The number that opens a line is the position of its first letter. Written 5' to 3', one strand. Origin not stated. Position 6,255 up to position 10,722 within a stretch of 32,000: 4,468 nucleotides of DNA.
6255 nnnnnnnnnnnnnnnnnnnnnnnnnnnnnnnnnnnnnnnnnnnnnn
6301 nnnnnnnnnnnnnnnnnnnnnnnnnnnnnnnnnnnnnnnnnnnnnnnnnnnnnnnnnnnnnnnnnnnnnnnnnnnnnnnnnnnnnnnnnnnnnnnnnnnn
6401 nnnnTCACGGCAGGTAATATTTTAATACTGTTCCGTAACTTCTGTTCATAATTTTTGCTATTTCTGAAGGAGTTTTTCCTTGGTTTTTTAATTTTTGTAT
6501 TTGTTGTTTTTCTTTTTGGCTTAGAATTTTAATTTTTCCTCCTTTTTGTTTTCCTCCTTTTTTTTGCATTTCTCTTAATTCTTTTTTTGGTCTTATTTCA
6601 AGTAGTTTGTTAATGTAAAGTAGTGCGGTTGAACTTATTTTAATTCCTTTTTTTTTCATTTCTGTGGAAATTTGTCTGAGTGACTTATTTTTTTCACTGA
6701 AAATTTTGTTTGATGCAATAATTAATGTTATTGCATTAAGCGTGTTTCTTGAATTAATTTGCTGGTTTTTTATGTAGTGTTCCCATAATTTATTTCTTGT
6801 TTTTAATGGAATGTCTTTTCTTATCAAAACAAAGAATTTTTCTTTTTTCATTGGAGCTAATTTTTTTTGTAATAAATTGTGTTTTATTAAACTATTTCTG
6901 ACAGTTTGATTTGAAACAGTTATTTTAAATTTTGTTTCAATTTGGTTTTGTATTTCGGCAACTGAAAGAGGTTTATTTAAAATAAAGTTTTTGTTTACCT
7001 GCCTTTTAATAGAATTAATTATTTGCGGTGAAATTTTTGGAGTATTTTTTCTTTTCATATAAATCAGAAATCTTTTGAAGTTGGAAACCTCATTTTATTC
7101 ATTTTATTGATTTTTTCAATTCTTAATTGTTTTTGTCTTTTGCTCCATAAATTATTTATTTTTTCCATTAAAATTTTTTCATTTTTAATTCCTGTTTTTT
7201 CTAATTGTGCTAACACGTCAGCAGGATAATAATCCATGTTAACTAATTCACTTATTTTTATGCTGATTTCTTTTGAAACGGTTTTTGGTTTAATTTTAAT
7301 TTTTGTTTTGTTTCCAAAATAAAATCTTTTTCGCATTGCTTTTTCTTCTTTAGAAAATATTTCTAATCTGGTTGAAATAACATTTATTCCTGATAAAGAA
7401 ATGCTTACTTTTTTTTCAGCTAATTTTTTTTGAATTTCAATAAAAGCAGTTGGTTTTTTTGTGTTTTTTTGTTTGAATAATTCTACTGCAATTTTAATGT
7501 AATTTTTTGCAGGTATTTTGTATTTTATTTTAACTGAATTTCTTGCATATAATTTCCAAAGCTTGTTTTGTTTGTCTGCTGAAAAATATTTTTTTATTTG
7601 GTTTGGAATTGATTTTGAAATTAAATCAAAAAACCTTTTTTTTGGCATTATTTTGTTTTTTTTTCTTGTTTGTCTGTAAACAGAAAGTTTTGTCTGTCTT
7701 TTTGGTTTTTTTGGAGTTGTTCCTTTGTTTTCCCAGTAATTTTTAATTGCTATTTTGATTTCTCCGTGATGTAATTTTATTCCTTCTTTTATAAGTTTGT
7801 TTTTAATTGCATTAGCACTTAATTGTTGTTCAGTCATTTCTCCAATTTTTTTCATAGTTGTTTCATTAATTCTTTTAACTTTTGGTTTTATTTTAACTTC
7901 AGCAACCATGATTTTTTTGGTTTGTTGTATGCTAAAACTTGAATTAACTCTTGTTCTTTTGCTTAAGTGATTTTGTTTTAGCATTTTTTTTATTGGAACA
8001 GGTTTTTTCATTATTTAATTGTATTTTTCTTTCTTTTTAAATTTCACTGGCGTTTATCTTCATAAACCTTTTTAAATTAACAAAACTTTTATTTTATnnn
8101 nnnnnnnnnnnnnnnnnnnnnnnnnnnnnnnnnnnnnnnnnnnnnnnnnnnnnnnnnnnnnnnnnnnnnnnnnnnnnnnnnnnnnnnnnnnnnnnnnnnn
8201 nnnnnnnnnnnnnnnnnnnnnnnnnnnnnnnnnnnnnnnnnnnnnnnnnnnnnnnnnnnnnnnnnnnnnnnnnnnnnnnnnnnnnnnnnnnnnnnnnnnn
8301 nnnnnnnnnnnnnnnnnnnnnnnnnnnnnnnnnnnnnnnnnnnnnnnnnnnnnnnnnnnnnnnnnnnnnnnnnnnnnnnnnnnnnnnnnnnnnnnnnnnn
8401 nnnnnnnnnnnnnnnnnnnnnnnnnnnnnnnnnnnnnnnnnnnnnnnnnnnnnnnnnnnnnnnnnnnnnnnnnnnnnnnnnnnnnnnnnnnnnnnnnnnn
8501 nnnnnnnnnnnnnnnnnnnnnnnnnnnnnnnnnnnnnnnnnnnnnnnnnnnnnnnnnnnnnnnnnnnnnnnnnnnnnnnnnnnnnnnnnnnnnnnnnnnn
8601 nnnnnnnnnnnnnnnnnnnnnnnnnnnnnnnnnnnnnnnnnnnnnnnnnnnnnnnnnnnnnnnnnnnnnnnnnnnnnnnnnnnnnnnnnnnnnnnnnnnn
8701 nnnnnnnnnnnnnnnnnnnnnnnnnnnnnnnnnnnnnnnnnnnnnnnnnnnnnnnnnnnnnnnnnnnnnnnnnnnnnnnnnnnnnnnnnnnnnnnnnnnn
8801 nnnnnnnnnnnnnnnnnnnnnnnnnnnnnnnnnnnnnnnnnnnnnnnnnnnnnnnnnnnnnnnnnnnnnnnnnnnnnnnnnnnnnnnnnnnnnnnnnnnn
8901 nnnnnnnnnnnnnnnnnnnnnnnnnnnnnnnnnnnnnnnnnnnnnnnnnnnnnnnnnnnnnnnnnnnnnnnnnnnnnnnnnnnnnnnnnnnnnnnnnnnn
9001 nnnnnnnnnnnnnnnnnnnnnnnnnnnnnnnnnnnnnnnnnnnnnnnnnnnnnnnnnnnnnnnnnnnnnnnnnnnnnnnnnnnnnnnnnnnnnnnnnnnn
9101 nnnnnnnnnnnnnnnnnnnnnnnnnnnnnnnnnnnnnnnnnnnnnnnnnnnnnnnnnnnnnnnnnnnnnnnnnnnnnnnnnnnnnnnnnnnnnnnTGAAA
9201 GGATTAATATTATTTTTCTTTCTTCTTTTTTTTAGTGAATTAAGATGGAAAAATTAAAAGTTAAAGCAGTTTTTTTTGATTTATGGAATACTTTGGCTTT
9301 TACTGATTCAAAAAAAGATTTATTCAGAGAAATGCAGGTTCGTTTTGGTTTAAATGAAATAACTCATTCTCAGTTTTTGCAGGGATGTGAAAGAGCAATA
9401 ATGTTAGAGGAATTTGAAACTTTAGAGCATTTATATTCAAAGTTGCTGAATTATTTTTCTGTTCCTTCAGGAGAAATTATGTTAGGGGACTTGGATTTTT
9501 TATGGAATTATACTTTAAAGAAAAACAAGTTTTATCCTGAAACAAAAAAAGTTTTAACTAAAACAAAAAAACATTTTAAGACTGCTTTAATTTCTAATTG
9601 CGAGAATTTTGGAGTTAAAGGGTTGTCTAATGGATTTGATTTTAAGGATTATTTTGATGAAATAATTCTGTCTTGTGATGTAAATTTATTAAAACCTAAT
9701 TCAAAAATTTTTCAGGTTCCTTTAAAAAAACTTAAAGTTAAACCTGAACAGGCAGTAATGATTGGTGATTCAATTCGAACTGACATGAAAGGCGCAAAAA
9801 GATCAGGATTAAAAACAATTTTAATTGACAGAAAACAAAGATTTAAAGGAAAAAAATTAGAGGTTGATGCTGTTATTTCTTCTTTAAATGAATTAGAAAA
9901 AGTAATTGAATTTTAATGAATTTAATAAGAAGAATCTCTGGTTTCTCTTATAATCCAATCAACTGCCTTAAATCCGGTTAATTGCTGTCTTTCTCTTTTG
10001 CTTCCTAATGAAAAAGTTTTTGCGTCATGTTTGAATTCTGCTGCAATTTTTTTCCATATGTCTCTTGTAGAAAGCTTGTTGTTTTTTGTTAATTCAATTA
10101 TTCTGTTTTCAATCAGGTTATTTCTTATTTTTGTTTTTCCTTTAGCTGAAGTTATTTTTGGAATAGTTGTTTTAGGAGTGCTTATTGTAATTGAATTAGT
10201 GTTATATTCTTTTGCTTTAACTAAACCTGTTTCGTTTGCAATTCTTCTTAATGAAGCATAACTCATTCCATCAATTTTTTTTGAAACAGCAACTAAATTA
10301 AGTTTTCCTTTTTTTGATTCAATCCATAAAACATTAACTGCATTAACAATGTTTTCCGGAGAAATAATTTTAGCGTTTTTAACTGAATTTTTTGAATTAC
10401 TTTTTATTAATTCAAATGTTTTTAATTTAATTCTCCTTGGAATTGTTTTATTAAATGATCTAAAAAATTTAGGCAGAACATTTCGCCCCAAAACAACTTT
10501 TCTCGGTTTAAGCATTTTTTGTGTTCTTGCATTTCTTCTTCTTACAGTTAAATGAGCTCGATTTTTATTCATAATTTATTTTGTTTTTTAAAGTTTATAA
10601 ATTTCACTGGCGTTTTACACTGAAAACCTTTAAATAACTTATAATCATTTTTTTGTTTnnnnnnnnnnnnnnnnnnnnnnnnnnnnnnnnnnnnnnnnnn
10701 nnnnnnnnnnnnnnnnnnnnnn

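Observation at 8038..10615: Identical 18-mer at the same position in two divergent promoters that drive nurA and herA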

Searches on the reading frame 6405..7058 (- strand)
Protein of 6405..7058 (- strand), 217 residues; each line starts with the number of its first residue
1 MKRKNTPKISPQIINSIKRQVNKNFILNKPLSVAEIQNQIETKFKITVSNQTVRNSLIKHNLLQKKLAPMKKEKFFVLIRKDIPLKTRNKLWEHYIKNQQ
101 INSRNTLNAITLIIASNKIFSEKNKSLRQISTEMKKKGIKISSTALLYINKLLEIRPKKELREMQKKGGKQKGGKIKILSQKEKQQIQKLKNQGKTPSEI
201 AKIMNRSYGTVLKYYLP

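Call 8: search_protein_families(library=pfam, proteins=[window:6405-7058:-], max_evalue=0.01)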
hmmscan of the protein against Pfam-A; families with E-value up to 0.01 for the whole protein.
window:6405-7058:- (217 aa): 6 families
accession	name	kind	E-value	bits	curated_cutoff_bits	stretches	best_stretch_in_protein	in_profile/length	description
PF13936.12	HTH_38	-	6e-09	35.9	27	1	175-211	1-37/44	Helix-turn-helix domain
PF13565.12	HTH_32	-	2.3e-05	25.3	33.7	0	6-57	26-73/73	Homeodomain-like domain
PF13384.12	HTH_23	-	0.0003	21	24.6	1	180-211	3-34/50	Homeodomain-like domain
PF14420.11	Clr5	-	0.00048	20.6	22.3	0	184-209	9-35/54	Clr5 domain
PF01498.24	HTH_Tnp_Tc3_2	-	0.0044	17.7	31.5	1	31-64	14-46/72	Transposase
PF04545.22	Sigma70_r4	-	0.0071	16.3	24.1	0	177-211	3-37/50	Sigma-70, region 4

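Call 41: search_protein_families(library=ncbifam, proteins=[window:6405-7058:-], max_evalue=0.01)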
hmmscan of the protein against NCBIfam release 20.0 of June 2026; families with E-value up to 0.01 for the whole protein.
window:6405-7058:- (217 aa): 2 families
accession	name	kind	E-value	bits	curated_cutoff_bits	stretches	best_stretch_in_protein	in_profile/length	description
NF033545.0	transpos_IS630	equivalog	7.5e-07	28.9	100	0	11-71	54-119/299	IS630 family transposase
NF033587.1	transpos_IS6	equivalog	0.0025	17.6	125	0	113-166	11-64/202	IS6 family transposase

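Call 96: search_protein_families(library=phrogs, proteins=[window:6405-7058:-], max_evalue=0.01)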
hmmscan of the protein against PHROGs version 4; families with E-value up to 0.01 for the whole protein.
window:6405-7058:- (217 aa): 3 families
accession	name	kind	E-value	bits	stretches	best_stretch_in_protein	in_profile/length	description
phrog_4646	-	integration and excision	0.00027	21.3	1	175-213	3-41/344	transposase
phrog_664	-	DNA, RNA and nucleotide metabolism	0.00068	20.5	1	154-214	63-120/210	DNA binding protein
phrog_323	-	transcription regulation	0.0094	16.5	1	175-211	145-181/319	transcriptional regulator, D5-like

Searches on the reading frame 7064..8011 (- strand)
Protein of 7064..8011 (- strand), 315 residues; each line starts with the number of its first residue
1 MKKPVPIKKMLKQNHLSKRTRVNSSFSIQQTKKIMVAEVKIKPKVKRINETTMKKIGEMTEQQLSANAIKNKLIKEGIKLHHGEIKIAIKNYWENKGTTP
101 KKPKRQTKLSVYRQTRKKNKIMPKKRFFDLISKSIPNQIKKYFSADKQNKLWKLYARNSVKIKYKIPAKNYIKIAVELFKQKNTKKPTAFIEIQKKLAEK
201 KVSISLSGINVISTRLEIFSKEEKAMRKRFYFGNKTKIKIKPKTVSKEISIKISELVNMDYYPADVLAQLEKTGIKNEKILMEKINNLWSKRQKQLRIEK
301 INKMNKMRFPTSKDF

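Call 8: search_protein_families(library=pfam, proteins=[window:7064-8011:-], max_evalue=0.01)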
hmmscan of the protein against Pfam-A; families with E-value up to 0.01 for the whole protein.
window:7064-8011:- (315 aa): 0 families

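Call 23: list_cluster_members(proteins=[P0001, window:7064-8011:-, window:8098-9195:+, window:10659-12194:+, window:6405-7058:-])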
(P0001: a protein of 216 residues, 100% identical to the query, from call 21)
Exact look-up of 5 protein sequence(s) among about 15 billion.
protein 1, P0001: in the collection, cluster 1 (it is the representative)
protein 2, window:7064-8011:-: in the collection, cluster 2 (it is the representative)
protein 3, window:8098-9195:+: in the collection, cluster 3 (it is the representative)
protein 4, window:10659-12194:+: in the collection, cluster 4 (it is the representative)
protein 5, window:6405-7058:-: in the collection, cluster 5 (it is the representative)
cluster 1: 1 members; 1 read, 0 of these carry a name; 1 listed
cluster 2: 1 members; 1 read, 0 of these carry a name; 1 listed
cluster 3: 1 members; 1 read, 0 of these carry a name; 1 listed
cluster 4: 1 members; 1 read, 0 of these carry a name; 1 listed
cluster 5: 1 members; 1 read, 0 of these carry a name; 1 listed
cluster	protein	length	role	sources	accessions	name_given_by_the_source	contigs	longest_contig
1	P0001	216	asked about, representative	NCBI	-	-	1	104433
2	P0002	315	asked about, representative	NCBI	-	-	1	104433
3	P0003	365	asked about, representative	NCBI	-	-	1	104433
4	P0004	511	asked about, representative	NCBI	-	-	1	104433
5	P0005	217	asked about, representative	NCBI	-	-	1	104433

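Call 41: search_protein_families(library=ncbifam, proteins=[window:7064-8011:-], max_evalue=0.01)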
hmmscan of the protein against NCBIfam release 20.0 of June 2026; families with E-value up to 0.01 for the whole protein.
window:7064-8011:- (315 aa): 0 families

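Call 73: search_protein_representatives(protein=window:7064-8011:-)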
Query: 315 residues. Proteins with E-value up to 0.001 (for the whole library): 3; up to 1e-10: 1; up to 1e-30: 1. The best 3 are listed.
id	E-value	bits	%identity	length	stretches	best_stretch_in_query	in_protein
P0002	4.4e-189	643.5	100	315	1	1-315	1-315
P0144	1.1e-05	41.9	25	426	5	55-112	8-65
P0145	1.1e-04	38.6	32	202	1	98-297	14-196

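Call 86: search_protein_families(library=pfam, proteins=[window:7064-8011:-, P0144, P0145], max_evalue=1)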
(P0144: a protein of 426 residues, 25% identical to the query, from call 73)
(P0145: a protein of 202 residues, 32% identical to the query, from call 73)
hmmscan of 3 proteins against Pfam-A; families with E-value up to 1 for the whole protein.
window:7064-8011:- (315 aa): 2 families
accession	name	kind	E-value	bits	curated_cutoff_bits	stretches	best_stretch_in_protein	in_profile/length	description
PF12651.13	RHH_3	-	0.019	15.4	21.6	0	226-257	1-32/44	Ribbon-helix-helix domain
PF17816.7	PDZ_4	-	0.36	11.6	23.1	0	36-94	40-98/114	PDZ domain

P0144 (426 aa): 42 families (the best 25 are shown)
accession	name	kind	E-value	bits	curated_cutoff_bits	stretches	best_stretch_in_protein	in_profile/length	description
PF24625.1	DUF7626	-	1.8e-28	98.5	27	6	297-325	5-34/55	Domain of unknown function (DUF7626)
PF04255.20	DUF433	-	5.2e-16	58.7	23.6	3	173-198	16-41/56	Protein of unknown function (DUF433)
PF02787.25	CPSase_L_D3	-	1e-14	54.7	26.6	2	111-138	54-78/80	Carbamoyl-phosphate synthetase large chain, oligomerisation domain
PF20075.5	DUF6471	-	6.3e-14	52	26.8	3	68-101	11-44/65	Domain of unknown function (DUF6471)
PF01498.24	HTH_Tnp_Tc3_2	-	4.9e-12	46.4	31.5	2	310-337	15-42/72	Transposase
PF13384.12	HTH_23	-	2.7e-10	40.2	24.6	1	123-166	10-47/50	Homeodomain-like domain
PF08461.16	HTH_12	-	1.5e-09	38.1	21.4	2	71-105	10-44/66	Ribonuclease R winged-helix domain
PF13565.12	HTH_32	-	3.6e-09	37.5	33.7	2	301-334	37-73/73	Homeodomain-like domain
PF04552.19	Sigma54_DBD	-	1.8e-08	34.8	22.8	2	55-98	100-145/160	Sigma-54, DNA binding domain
PF07592.17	DDE_Tnp_ISAZ013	-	9.9e-08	31.8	26.9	2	306-347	20-62/308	Rhodopirellula transposase DDE domain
PF13936.12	HTH_38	-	1.3e-07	31.7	27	0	124-139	14-29/44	Helix-turn-helix domain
PF10654.15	DUF2481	-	2.4e-07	31.3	27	0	174-218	66-109/126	Protein of unknown function (DUF2481)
PF18255.9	SAM_DprA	-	9.1e-07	29.3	26.2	1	122-138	5-21/62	DNA processing protein A sterile alpha motif domain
PF16365.12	EutK_C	-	3.6e-06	27.3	27.5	0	186-210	12-39/52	Ethanolamine utilization protein EutK C-terminus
PF01316.27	Arg_repressor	-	4.1e-06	26.9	27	1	185-219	16-50/70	Arginine repressor, DNA binding domain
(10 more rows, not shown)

P0145 (202 aa): 4 families
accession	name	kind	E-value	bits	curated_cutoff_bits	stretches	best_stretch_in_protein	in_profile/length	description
PF01498.24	HTH_Tnp_Tc3_2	-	0.0023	18.6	31.5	1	83-114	7-38/72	Transposase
PF07592.17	DDE_Tnp_ISAZ013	-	0.0044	16.5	26.9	1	89-159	22-88/308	Rhodopirellula transposase DDE domain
PF00292.24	PAX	-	0.038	14.4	22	1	144-172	18-46/125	'Paired box' domain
PF14848.11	HU-DNA_bdg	-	0.076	13.5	30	1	83-118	22-57/124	DNA-binding domain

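Call 96: search_protein_families(library=phrogs, proteins=[window:7064-8011:-], max_evalue=0.01)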
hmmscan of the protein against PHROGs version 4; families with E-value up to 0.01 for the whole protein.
window:7064-8011:- (315 aa): 0 families

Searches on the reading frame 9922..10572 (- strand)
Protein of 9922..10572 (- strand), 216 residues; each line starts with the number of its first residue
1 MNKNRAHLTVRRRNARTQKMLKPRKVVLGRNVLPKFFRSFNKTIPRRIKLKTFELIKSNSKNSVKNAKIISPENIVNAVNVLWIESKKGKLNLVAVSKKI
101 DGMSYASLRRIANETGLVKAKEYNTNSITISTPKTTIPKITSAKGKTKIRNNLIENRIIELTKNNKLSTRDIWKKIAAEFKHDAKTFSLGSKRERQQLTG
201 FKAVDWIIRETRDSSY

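Call 8: search_protein_families(library=pfam, proteins=[window:9922-10572:-], max_evalue=0.01)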
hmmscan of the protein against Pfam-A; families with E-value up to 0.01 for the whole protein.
window:9922-10572:- (216 aa): 0 families

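Call 20: find_encoding_contigs(protein=window:9922-10572:-, flank=10000, max_places=10)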
Protein window:9922-10572:- (216 aa): no gene with exactly this product is on record in the collection.

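Call 21: find_homologous_proteins(query=window:9922-10572:-, max_evalue=0.001)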
Query window:9922-10572:- (216 aa): 1 proteins with E <= 0.001 among 193 candidates.
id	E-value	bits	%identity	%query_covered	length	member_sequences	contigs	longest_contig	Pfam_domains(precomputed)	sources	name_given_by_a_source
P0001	1.8e-129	447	100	100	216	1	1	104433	-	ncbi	-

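Call 22: find_encoding_contigs(protein=P0001, flank=10000, max_places=5)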
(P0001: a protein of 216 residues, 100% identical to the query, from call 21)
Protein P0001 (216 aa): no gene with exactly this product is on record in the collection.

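Call 41: search_protein_families(library=ncbifam, proteins=[window:9922-10572:-], max_evalue=0.01)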
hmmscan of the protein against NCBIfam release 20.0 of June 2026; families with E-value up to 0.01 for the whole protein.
window:9922-10572:- (216 aa): 0 families

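Call 86: search_protein_families(library=pfam, proteins=[window:9922-10572:-], max_evalue=1)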
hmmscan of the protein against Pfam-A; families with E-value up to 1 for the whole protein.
window:9922-10572:- (216 aa): 0 families

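Call 96: search_protein_families(library=phrogs, proteins=[window:9922-10572:-], max_evalue=0.01)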
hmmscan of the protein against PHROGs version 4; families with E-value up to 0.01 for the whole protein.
window:9922-10572:- (216 aa): 0 families

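Call 97: predict_structure(protein=window:9922-10572:-)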
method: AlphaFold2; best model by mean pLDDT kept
length: 216 residues; sequences in the alignment: 1
mean_pLDDT: 43.9   pTM: 0.30
mean pLDDT of the five models: 43.9, 43.7, 42.3, 38.4, 37.6
residues with pLDDT >= 90: 0; 70-90: 25; 50-70: 45; < 50: 146
segments of 3 or more residues with pLDDT < 50: 1-142, 214-216
pLDDT, mean of each block of 10 residues (from residue 1): 39 37 29 33 29 27 26 29 35 37 41 37 26 29 57 71 72 76 60 60 66 51
secondary structure, 60 per line:
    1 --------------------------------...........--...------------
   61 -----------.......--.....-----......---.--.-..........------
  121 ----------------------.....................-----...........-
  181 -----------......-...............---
elements in order: H33-43 H72-78 E81-85 E91-96 H105-114 H143-163 H169-179 H192-197 H199-213
